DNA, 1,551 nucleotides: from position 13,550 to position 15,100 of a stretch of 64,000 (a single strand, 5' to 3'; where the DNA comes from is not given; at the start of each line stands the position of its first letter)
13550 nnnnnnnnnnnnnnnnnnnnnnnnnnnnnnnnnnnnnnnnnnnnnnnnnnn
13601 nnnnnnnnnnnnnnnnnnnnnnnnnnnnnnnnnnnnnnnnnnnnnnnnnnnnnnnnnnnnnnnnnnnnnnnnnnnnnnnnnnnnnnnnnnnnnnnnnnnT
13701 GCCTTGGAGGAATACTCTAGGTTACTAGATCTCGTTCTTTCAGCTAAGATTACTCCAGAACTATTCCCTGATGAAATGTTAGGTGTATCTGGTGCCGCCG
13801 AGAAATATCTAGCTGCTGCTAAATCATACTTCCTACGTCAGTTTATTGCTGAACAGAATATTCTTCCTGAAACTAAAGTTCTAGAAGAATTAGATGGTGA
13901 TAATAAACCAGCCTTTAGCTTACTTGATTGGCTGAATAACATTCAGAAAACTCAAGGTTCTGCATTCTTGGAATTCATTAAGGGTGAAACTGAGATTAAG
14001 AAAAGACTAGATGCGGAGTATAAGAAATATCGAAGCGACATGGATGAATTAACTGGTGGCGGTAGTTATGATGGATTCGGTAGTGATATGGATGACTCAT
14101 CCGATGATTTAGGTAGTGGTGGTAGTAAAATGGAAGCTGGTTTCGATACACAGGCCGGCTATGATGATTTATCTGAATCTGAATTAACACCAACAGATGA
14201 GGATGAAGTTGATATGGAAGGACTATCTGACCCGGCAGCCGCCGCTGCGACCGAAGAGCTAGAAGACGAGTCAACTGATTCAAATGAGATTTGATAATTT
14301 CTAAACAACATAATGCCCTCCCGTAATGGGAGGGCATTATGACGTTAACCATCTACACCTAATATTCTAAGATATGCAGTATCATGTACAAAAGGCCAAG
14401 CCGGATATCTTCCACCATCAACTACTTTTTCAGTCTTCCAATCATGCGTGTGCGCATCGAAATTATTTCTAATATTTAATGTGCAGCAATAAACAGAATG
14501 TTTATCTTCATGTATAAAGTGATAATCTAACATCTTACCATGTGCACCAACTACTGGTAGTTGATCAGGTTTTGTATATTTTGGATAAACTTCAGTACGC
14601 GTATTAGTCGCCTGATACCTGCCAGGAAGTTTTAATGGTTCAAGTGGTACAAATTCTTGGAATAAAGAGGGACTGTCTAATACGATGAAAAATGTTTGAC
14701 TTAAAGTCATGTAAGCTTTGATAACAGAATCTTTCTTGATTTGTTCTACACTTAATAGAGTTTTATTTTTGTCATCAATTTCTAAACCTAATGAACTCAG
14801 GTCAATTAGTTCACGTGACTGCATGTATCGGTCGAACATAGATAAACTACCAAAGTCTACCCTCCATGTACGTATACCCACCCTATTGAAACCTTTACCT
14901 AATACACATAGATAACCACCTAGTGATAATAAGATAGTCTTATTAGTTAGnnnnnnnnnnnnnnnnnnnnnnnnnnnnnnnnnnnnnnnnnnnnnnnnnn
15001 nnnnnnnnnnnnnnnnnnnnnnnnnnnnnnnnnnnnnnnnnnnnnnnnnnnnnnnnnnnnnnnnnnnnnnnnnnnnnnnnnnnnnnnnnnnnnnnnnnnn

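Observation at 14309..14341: Conserved terminator family with extended CATAA/ATTATG flanks; several are bidirectional; possible terminator-promoter coupling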

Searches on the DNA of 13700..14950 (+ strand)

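Call 36: search_dna_similar(query=window:13700-14950:+, collection=phages, mode=distant, rows=spread, max_rows=40)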
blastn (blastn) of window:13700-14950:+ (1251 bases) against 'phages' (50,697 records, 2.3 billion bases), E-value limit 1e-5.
Records with a match: 53; places in all: 73; records where one place covers at least 80% of the query: 46.
Best place of each record, by identity: >=99% 14; 95-99% 21; 90-95% 11; 60-80% 7.
By first word of the organism name: Pseudomonas 53.
By host as written in the record: Pseudomonas aeruginosa 26; Pseudomonas aeruginosa PAO1 8; - 7; Pseudomonas sp. 2; Pseudomonas aeruginosa ATCC 10145 2; Pseudomonas aeruginosa 147 2; Pseudomonas aeruginosa ATCC 27853 1; Pseudomonas aeruginosa MRSN 3705 1; and 4 more.
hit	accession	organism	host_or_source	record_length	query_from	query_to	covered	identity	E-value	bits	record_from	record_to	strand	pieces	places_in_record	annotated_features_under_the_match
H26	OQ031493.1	Pseudomonas phage MRostami-2023c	Pseudomonas sp.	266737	1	1251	100%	100.0%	0e+0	2257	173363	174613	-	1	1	record has no annotation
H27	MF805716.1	Pseudomonas phage SL2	Pseudomonas aeruginosa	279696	1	1251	100%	99.7%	0e+0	2239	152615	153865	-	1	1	hypothetical protein (x2)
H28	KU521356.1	Pseudomonas phage KTN4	Pseudomonas aeruginosa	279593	1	1251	100%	99.7%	0e+0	2235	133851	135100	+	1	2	structural protein (x2)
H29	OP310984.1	Pseudomonas phage Koomba boorn-mokiny kep-wari Wadjak 2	Pseudomonas aeruginosa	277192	1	1251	100%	99.7%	0e+0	2235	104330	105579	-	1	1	hypothetical protein | virion structural protein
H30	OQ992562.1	Pseudomonas phage PhiPizzaParty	Pseudomonas aeruginosa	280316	1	1251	100%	99.7%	0e+0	2235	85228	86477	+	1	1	hypothetical protein (x2)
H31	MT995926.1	Pseudomonas phage T2P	sewage treatment plant (STP) of a ...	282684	1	1251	100%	99.6%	0e+0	2231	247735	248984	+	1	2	hypothetical protein (x2)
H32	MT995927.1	Pseudomonas phage U1B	Pseudomonas aeruginosa PAO1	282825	1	1251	100%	99.6%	0e+0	2231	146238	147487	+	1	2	hypothetical protein (x2)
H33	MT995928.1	Pseudomonas phage U5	Pseudomonas aeruginosa PAO1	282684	1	1251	100%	99.6%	0e+0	2231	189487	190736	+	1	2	hypothetical protein (x2)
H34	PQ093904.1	Pseudomonas phage phi9_PA9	Pseudomonas aeruginosa PAO1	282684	1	1251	100%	99.6%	0e+0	2231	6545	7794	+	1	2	hypothetical protein (x2)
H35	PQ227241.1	Pseudomonas phage vB_PaeM_HUST_1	Pseudomonas aeruginosa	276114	1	1251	100%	99.6%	0e+0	2231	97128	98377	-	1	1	hypothetical protein | virion structural protein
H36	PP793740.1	Pseudomonas phage vB_PaM_W10-2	Pseudomonas aeruginosa ATCC 27853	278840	1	1251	100%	99.3%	0e+0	2213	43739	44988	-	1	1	hypothetical protein (x2)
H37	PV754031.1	Pseudomonas phage Bobae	Pseudomonas aeruginosa Ps33 (clinical ...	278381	1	1251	100%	98.0%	0e+0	2140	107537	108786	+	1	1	virion structural protein (x2)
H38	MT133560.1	Pseudomonas phage fnug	Pseudomonas aeruginosa PAO1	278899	1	1251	100%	97.8%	0e+0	2127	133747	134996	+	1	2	virion structural protein (x2)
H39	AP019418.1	Pseudomonas phage PA02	Pseudomonas aeruginosa PAO1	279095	1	1251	100%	97.7%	0e+0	2122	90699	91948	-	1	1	phage protein (x2)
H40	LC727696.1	Pseudomonas phage sp. 30-1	Pseudomonas aeruginosa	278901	1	1251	100%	97.7%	0e+0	2122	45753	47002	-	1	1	hypothetical protein (x2)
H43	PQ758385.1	Pseudomonas phage 124.01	Pseudomonas aeruginosa 147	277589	1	1251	100%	97.2%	0e+0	2095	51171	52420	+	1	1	hypothetical protein (x2)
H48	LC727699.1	Pseudomonas phage sp. LC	Pseudomonas aeruginosa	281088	1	1251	100%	95.6%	0e+0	2005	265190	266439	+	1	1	hypothetical protein (x2)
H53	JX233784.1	Pseudomonas phage PA7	Pseudomonas aeruginosa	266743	1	1251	100%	94.7%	0e+0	1967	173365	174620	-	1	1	hypothetical protein (x2)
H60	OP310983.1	Pseudomonas phage Koomba boorn-mokiny kep-wari Wadjak 1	Pseudomonas aeruginosa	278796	1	1251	100%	94.5%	0e+0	1957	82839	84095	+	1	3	hypothetical protein | virion structural protein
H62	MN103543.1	Pseudomonas phage vB_PaeM_PS119XW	-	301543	136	237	8%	76.5%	6e-11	75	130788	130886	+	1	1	hypothetical protein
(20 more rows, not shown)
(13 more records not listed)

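Call 51: get_annotated_region(hit=H53, flank=0)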
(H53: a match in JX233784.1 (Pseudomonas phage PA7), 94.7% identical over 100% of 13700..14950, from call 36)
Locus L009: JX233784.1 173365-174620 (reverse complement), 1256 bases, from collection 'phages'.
description: Pseudomonas phage PA7, partial genome.
organism: Pseudomonas phage PA7 (NCBI taxid 347330)
taxonomy: Viruses; Duplodnaviria; Heunggongvirae; Uroviricota; Caudoviricetes; Phikzvirus; Phikzvirus PA7
host: Pseudomonas aeruginosa; source: mudflat; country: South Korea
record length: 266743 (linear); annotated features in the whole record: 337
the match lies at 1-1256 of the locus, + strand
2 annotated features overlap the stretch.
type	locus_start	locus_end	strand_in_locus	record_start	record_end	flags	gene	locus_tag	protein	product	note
CDS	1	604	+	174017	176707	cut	-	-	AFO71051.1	hypothetical protein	-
CDS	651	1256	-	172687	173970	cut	-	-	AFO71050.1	hypothetical protein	-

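Call 52: get_annotated_region(hit=H48, flank=0)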
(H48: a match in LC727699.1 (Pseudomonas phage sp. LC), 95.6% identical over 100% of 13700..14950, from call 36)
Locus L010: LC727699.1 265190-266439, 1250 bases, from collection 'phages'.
description: Pseudomonas phage sp. LC phiLC DNA, complete genome.
organism: Pseudomonas phage sp. LC (NCBI taxid 2972144)
taxonomy: Viruses; Duplodnaviria; Heunggongvirae; Uroviricota; Caudoviricetes; Phikzvirus
host: Pseudomonas aeruginosa; source: Waste water; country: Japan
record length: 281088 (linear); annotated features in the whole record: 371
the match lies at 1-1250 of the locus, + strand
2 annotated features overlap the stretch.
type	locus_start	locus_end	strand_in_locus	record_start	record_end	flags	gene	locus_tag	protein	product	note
CDS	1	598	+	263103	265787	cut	-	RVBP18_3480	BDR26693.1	hypothetical protein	-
CDS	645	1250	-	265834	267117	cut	-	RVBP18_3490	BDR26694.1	hypothetical protein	-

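Call 53: get_annotated_region(hit=H37, flank=0)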
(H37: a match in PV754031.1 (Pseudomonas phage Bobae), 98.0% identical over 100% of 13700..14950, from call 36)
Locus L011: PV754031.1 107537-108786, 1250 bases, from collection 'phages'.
description: Pseudomonas phage Bobae, complete genome.
organism: Pseudomonas phage Bobae (NCBI taxid 3436268)
taxonomy: Viruses
host: Pseudomonas aeruginosa Ps33 (clinical isolate); source: waste water; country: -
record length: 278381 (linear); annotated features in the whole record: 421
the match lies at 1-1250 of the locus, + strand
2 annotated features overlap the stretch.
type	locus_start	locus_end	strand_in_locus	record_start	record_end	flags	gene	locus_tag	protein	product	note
CDS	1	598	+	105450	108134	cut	-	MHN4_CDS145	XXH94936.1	virion structural protein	-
CDS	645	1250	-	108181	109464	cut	-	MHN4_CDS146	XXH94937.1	virion structural protein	-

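Call 54: get_annotated_region(hit=H43, flank=0)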
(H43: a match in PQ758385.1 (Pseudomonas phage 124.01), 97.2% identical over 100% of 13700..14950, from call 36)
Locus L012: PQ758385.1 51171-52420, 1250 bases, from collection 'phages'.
description: Pseudomonas phage 124.01, complete genome.
organism: Pseudomonas phage 124.01 (NCBI taxid 3403566)
taxonomy: Viruses; Duplodnaviria; Heunggongvirae; Uroviricota; Caudoviricetes
host: Pseudomonas aeruginosa 147; source: -; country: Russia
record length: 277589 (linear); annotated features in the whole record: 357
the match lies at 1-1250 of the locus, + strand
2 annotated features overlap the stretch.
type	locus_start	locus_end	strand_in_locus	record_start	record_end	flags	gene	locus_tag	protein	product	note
CDS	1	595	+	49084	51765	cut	-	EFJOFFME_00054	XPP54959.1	hypothetical protein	-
CDS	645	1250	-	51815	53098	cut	-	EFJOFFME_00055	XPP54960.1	hypothetical protein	-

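Call 55: get_annotated_region(hit=H60, flank=0)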
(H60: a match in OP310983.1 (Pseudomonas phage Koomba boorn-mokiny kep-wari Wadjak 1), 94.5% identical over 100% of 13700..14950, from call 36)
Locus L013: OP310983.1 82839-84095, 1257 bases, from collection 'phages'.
description: Pseudomonas phage Koomba boorn-mokiny kep-wari Wadjak 1, complete genome.
organism: Pseudomonas phage Koomba boorn-mokiny kep-wari Wadjak 1 (NCBI taxid 2979352)
taxonomy: Viruses; Duplodnaviria; Heunggongvirae; Uroviricota; Caudoviricetes; Phikzvirus
host: Pseudomonas aeruginosa; source: Wastewater; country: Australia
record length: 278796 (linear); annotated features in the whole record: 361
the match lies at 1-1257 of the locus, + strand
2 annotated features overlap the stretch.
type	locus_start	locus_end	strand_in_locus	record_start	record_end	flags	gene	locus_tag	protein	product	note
CDS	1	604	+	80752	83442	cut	-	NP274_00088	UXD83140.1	virion structural protein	-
CDS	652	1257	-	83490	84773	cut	-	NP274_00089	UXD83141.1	hypothetical protein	-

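Call 56: get_annotated_region(hit=H62, flank=20000)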
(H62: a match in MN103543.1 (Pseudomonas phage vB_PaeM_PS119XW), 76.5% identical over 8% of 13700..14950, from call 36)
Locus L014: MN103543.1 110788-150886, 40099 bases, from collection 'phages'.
description: Pseudomonas phage vB_PaeM_PS119XW, complete genome.
organism: Pseudomonas phage vB_PaeM_PS119XW (NCBI taxid 2601632)
taxonomy: Viruses; Duplodnaviria; Heunggongvirae; Uroviricota; Caudoviricetes; Pawinskivirus; Pawinskivirus PS119XW
host: -; source: -; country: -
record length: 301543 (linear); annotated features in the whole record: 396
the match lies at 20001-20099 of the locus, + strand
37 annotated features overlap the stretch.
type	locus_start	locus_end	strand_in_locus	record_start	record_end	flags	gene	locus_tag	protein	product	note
CDS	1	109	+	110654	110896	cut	-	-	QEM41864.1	hypothetical protein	-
CDS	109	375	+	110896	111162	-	-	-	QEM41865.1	hypothetical protein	-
CDS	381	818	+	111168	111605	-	-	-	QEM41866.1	hypothetical protein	-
CDS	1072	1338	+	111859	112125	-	-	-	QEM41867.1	hypothetical protein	-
CDS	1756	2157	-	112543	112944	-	-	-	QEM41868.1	hypothetical protein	-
CDS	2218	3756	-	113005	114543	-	-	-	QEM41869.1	hypothetical protein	-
CDS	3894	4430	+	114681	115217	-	-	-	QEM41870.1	hypothetical protein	-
CDS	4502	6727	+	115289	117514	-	-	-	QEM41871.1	capsid and scaffold protein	-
CDS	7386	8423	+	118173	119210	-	-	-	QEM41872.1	hypothetical protein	-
CDS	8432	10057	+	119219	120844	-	-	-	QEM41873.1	hypothetical protein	-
CDS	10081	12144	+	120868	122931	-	-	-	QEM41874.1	hypothetical protein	-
CDS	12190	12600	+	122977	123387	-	-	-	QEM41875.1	hypothetical protein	-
CDS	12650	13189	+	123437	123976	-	-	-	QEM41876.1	hypothetical protein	-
CDS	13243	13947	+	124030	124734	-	-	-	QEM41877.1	hypothetical protein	-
CDS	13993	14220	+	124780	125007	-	-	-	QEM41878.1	hypothetical protein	-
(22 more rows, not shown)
